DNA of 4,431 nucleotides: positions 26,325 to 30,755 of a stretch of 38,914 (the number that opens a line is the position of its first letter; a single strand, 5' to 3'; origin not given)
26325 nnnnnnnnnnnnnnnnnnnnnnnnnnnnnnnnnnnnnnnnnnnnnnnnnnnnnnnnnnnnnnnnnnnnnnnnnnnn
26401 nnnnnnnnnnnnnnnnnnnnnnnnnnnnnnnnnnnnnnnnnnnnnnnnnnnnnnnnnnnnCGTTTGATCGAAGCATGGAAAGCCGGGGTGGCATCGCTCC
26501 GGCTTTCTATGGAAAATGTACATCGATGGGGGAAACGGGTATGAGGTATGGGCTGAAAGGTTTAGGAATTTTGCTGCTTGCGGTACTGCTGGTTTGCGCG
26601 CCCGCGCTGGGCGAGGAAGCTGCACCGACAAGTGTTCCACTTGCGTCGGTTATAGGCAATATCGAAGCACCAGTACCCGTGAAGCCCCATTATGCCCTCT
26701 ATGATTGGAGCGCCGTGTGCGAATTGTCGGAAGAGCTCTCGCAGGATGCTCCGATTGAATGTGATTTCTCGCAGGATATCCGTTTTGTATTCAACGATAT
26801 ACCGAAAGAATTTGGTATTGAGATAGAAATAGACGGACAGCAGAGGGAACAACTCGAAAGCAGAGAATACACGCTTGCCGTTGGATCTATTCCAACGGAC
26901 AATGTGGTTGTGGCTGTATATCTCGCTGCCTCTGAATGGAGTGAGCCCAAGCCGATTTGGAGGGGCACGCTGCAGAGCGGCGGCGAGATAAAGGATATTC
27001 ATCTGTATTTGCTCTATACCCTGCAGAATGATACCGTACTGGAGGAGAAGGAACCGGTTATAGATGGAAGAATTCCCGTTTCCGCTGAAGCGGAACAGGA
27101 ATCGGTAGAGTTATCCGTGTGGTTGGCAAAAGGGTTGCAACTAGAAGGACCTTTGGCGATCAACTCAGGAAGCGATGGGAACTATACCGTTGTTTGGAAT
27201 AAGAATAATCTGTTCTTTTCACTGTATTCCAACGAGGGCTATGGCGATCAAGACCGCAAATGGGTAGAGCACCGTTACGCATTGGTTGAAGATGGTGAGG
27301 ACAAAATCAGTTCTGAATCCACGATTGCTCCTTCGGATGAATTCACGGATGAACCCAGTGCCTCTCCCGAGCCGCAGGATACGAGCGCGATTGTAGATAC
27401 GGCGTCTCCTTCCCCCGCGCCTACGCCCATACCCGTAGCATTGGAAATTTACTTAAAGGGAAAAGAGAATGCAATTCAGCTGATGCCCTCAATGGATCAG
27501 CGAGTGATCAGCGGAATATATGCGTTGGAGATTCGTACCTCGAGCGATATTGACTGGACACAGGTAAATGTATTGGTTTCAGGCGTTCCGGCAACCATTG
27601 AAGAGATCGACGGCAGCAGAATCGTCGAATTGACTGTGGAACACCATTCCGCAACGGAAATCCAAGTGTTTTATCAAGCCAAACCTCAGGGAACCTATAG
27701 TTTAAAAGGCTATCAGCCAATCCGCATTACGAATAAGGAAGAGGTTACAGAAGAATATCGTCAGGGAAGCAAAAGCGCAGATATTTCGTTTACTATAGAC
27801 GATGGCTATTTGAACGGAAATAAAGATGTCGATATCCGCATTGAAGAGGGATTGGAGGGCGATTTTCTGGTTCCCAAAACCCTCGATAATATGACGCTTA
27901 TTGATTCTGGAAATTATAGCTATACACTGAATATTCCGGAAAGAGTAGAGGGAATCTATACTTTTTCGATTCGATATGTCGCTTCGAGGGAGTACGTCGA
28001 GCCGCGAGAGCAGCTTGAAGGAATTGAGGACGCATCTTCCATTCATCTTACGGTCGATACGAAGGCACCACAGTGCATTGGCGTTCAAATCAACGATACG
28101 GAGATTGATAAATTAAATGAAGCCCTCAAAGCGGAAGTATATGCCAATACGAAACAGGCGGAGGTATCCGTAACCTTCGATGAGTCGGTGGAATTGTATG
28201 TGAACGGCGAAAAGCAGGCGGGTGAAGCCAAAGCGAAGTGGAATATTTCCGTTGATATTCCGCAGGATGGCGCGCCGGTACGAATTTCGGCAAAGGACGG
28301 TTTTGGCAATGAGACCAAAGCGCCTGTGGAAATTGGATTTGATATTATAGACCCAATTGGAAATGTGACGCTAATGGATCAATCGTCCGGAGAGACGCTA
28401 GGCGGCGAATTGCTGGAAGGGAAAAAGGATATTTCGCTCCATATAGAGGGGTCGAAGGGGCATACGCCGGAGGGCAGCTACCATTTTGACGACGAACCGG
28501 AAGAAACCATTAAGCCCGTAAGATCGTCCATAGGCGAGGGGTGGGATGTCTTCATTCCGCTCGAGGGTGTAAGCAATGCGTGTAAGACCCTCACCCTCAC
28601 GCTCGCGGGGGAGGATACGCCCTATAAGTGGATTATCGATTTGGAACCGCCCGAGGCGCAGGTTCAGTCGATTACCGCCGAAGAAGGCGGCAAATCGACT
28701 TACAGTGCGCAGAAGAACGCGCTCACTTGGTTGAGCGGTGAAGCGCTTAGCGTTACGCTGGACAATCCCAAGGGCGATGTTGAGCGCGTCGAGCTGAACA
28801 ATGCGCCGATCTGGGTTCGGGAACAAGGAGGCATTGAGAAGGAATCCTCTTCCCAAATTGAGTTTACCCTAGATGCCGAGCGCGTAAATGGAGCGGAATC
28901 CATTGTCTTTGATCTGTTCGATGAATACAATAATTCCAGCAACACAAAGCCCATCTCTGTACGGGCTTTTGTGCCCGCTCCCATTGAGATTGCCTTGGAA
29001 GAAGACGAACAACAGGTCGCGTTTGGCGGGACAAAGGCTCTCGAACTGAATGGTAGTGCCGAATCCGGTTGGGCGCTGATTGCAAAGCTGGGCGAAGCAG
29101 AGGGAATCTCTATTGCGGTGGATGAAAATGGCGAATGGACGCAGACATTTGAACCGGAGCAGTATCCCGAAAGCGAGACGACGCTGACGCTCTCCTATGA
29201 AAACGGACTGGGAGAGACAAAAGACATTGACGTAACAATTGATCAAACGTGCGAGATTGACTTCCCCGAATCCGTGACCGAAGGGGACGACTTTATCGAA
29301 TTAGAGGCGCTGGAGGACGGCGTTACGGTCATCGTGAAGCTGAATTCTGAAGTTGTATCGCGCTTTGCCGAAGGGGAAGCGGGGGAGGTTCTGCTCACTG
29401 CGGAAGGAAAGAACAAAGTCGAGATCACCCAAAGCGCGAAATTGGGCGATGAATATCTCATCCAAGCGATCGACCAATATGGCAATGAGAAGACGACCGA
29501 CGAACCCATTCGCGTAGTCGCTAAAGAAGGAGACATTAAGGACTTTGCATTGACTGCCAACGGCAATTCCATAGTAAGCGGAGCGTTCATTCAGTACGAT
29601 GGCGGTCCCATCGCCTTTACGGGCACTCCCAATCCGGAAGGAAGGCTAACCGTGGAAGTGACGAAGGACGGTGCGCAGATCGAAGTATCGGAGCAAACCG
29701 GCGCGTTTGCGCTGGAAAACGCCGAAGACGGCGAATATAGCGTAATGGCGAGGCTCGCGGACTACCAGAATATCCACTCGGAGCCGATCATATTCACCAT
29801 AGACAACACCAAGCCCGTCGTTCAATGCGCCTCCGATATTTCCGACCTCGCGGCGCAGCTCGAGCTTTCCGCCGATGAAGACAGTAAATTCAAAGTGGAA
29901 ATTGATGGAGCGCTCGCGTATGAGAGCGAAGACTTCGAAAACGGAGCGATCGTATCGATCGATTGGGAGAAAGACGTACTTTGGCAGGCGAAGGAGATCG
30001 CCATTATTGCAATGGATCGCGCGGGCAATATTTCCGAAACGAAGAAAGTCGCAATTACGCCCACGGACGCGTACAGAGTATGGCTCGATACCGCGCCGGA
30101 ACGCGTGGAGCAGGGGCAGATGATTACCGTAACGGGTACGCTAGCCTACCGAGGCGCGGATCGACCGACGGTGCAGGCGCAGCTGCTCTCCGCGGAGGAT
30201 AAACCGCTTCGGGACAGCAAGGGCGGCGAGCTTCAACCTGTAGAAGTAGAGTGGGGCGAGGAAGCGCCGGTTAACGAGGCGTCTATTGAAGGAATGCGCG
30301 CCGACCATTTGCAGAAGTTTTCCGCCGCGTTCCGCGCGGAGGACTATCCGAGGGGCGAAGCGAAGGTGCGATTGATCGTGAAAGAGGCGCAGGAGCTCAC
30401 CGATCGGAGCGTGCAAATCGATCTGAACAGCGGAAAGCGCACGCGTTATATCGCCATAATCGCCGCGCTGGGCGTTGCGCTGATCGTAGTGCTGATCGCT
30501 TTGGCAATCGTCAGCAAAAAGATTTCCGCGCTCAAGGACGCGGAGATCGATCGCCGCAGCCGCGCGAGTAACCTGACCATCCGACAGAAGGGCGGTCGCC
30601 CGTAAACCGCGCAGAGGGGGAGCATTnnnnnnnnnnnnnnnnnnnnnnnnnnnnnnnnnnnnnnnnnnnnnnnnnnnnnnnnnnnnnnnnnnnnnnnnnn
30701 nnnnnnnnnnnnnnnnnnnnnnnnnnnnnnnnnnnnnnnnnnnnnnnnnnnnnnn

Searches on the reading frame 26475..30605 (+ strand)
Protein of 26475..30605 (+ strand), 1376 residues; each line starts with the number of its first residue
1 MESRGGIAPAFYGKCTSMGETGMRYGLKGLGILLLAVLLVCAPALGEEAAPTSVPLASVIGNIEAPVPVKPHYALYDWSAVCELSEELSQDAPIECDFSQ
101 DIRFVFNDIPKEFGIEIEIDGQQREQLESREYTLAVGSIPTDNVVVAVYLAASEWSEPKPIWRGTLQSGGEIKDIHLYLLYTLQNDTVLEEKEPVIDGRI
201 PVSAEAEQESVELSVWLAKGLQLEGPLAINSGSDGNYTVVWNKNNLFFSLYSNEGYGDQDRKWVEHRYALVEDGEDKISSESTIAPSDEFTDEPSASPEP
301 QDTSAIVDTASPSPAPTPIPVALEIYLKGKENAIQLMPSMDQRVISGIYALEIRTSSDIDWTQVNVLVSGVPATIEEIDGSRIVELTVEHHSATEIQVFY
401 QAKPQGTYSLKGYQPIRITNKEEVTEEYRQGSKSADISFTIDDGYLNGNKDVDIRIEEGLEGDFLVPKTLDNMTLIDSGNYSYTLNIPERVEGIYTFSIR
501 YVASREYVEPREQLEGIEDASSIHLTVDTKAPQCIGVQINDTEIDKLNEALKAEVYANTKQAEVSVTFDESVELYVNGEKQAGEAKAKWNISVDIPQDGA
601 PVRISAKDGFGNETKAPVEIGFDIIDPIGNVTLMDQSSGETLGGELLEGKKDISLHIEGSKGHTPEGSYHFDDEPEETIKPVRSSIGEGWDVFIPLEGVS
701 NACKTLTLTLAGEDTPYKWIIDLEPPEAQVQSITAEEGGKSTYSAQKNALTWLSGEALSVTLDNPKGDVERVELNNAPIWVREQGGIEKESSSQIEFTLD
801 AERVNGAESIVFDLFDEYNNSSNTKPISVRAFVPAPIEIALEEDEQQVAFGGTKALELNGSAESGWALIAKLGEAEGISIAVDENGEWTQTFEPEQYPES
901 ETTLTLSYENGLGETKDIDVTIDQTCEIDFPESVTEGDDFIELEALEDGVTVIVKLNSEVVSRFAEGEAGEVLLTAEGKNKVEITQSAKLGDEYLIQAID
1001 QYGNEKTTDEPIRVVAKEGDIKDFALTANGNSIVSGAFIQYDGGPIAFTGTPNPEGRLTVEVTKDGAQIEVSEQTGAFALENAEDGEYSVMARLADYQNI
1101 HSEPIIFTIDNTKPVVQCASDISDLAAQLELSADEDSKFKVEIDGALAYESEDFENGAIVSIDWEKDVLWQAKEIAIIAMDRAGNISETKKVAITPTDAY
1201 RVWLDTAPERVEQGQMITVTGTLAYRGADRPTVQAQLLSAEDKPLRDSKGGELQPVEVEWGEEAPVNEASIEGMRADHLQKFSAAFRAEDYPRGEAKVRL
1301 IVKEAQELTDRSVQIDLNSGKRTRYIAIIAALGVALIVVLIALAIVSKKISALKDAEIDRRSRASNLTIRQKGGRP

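Call 6: search_protein_families(library=pfam, proteins=[window:26475-30605:+], max_evalue=0.01)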
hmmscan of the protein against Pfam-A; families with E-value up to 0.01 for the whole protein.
window:26475-30605:+ (1376 aa): 3 families
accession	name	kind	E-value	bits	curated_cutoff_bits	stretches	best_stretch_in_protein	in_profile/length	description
PF13944.12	Calycin_like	-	0.00021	22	30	1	491-602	1-117/124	Calycin-like beta-barrel domain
PF19077.6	Big_13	-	0.00034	21.5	27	0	861-923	36-101/102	Bacterial Ig-like domain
PF17957.7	Big_7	-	0.0013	19.8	24.1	0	554-597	21-60/70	Bacterial Ig domain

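Call 65: search_protein_families(library=ncbifam, proteins=[window:26475-30605:+], max_evalue=0.001)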
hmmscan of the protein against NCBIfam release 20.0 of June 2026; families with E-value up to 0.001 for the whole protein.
window:26475-30605:+ (1376 aa): 0 families

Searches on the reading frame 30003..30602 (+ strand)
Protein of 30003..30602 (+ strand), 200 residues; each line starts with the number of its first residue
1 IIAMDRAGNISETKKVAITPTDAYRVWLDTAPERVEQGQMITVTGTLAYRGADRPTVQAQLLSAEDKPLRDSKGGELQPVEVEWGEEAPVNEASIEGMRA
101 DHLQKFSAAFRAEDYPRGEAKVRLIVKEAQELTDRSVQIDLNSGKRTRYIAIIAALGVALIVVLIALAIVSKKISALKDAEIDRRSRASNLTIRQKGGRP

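Call 73: find_homologous_proteins(query=A5, max_evalue=0.001)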
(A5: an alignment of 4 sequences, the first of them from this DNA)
Query A5 (4 sequences): 8000 candidates shared short words with the query, none scored E <= 0.001.
